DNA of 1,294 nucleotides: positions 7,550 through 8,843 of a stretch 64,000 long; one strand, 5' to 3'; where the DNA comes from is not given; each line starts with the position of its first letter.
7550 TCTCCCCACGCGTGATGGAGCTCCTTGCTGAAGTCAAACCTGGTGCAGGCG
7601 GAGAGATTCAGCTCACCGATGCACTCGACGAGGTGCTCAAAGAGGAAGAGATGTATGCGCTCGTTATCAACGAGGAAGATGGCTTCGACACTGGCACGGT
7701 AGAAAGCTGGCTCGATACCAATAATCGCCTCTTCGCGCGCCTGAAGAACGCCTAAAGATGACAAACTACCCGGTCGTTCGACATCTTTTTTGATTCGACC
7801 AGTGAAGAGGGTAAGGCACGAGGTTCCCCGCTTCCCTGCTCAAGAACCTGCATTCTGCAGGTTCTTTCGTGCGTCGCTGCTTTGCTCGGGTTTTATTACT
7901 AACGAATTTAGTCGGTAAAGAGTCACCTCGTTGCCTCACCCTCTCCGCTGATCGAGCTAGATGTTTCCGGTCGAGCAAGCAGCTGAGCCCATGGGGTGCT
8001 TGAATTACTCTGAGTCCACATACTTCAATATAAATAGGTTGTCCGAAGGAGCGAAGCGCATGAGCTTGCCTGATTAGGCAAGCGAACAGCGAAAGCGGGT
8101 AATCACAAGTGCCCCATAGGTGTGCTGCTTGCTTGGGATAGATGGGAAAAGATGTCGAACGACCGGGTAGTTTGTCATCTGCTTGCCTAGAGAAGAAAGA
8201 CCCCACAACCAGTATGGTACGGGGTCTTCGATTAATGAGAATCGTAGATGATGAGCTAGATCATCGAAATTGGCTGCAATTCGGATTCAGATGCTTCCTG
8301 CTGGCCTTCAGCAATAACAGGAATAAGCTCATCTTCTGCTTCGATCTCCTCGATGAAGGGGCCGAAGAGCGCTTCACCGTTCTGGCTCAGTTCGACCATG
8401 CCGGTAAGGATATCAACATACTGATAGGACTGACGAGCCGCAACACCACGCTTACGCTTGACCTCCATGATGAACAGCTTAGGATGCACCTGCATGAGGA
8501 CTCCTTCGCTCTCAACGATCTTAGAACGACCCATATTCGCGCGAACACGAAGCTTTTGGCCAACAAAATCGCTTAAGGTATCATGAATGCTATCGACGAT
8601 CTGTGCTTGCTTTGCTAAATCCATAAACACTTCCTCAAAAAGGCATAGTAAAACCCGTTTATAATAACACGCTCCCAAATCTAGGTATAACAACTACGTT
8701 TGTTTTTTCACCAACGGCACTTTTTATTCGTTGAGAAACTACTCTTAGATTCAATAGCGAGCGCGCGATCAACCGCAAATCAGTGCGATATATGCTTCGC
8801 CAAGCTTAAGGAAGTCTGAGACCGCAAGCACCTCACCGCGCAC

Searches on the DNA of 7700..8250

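Call 10: search_rna_families(source=window, start=7700, end=8250, threshold=evalue, max_evalue=10, show_alignments=3)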
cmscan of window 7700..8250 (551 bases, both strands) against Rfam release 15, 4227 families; matches with E-value up to 10: 4.
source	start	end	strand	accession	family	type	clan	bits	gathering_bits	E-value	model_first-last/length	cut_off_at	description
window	7842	7867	-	RF02064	STnc370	Gene; sRNA;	-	19.3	54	8.6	38-64/71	no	Enterobacterial sRNA STnc370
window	7825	7897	+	RF02837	anti-hemB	Gene; sRNA;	-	15.7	49.5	0.47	1-81/81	no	Burkholderia RNA 7 (anti-hemB)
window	7974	8015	+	RF01232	snoR442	Gene; snRNA; snoRNA; CD-box;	-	14.9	50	2.3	1-46/46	no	Small nucleolar RNA R442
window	7778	7953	+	RF00113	SIB_RNA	Gene; antitoxin;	-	13.8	56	5.8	1-147/147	no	Short Intergenic Abundant RNA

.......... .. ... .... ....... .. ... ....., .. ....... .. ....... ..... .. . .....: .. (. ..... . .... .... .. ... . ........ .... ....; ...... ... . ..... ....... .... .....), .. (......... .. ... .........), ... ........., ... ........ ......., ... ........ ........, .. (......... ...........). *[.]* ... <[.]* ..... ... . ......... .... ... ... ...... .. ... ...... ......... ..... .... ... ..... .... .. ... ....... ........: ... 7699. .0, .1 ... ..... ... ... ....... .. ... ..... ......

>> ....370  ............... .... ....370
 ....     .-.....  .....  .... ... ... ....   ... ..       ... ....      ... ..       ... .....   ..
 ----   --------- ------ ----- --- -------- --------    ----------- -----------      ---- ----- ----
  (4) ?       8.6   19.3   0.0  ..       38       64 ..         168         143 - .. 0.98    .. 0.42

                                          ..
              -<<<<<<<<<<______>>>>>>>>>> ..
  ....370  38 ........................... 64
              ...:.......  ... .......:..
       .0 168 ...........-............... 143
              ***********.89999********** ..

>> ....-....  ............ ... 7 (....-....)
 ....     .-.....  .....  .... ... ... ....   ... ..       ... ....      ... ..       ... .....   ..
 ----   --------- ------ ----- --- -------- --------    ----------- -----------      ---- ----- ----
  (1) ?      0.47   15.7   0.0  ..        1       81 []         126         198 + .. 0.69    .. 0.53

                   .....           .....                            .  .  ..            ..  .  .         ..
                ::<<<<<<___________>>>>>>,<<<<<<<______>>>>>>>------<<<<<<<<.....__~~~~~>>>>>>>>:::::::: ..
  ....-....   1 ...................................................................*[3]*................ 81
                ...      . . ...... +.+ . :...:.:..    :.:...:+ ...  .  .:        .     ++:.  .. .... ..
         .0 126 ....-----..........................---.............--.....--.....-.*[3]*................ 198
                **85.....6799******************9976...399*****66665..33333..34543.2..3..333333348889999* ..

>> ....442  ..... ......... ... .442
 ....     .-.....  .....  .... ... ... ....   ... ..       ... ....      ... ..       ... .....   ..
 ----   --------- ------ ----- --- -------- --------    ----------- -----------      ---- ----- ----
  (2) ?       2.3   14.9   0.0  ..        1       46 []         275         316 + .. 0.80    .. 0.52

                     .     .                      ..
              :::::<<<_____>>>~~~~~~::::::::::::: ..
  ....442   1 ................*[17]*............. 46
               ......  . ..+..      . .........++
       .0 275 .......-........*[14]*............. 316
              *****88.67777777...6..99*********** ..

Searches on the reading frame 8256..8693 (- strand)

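Call 28: search_protein_families(library=pfam, proteins=[window:8256-8693:-])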
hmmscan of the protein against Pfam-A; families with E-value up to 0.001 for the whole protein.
window:8256-8693:- (145 aa): 1 family
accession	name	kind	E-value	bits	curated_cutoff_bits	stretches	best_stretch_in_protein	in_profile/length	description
PF06257.17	VEG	-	1.8e-23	82.8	25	1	33-102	3-72/73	Biofilm formation stimulator VEG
